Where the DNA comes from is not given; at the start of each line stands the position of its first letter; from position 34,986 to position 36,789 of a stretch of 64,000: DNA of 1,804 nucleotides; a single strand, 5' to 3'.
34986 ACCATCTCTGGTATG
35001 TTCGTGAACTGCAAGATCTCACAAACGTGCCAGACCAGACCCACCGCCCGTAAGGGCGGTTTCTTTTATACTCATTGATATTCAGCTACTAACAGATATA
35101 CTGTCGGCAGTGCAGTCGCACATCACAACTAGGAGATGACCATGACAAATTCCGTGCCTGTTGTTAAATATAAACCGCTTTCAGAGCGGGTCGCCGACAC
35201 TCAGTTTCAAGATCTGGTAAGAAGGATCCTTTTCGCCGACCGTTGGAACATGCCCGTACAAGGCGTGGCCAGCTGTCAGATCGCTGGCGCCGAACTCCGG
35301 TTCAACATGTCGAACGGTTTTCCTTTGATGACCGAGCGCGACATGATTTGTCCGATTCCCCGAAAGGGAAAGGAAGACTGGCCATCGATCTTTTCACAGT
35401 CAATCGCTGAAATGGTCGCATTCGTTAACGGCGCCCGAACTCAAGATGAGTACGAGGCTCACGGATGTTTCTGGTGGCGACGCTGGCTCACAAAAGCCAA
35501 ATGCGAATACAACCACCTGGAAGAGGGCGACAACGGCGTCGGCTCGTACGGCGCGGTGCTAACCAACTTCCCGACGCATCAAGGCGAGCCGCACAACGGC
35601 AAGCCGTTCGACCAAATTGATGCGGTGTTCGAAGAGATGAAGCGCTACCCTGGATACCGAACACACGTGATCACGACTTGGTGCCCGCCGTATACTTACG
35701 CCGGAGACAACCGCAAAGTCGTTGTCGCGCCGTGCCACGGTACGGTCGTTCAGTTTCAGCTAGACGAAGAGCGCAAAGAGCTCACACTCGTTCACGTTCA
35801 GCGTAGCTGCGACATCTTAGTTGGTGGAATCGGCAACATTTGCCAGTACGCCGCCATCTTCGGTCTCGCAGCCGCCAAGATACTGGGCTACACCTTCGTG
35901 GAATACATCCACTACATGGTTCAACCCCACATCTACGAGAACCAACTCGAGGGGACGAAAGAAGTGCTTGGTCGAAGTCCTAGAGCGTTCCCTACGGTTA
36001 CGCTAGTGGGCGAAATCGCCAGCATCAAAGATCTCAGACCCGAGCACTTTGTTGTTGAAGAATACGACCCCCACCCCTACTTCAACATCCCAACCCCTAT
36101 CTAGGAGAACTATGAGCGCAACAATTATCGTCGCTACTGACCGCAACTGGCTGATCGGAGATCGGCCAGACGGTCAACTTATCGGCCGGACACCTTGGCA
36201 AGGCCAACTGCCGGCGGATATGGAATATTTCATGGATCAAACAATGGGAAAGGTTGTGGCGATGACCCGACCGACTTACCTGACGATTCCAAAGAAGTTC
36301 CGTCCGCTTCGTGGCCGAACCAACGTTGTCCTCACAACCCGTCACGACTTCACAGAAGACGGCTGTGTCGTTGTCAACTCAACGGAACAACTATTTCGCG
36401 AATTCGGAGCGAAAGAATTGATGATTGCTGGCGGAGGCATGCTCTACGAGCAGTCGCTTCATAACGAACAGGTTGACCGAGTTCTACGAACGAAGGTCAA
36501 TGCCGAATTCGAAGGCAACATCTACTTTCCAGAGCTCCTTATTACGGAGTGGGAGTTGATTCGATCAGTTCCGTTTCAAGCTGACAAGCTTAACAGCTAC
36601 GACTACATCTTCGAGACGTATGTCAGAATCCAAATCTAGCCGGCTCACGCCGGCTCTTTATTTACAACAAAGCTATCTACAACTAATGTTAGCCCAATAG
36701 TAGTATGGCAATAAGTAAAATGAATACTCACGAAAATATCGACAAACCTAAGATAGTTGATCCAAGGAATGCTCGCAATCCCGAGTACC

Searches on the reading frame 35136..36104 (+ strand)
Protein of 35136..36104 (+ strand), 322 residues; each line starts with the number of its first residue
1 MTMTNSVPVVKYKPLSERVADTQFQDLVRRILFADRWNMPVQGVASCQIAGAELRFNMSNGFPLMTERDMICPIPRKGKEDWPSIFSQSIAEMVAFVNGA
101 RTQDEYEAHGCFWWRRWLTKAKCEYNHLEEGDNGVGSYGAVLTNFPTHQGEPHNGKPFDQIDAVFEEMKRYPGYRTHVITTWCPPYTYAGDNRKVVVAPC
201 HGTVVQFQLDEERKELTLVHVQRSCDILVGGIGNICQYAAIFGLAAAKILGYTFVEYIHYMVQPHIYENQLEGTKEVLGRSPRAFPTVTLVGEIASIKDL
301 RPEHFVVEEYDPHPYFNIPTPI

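Call 22: search_protein_families(library=pfam, max_evalue=0.001, proteins=[window:35136-36104:+])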
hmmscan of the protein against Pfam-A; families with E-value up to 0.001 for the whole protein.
window:35136-36104:+ (322 aa): 1 family
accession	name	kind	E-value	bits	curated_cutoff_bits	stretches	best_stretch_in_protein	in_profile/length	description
PF00303.24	Thymidylat_synt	-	8.8e-45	153.4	24.3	1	23-318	2-262/266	Thymidylate synthase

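Call 54: find_encoding_contigs(protein=window:35136-36104:+, flank=10000, max_places=8)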
Protein window:35136-36104:+ (322 aa): no gene with exactly this product is on record in the collection.

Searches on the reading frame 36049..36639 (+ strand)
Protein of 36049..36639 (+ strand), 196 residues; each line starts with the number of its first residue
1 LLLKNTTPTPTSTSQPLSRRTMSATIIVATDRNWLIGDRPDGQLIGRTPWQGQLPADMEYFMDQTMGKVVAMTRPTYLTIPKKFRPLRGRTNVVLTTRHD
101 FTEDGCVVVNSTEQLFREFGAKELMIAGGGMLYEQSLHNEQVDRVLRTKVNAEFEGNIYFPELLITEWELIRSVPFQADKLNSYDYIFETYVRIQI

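Call 22: search_protein_families(library=pfam, max_evalue=0.001, proteins=[window:36049-36639:+])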
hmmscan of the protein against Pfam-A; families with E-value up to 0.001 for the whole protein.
window:36049-36639:+ (196 aa): 1 family
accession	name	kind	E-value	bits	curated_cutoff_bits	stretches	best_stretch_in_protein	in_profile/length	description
PF00186.24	DHFR_1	-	9.4e-35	120.1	25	1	25-193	3-159/159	Dihydrofolate reductase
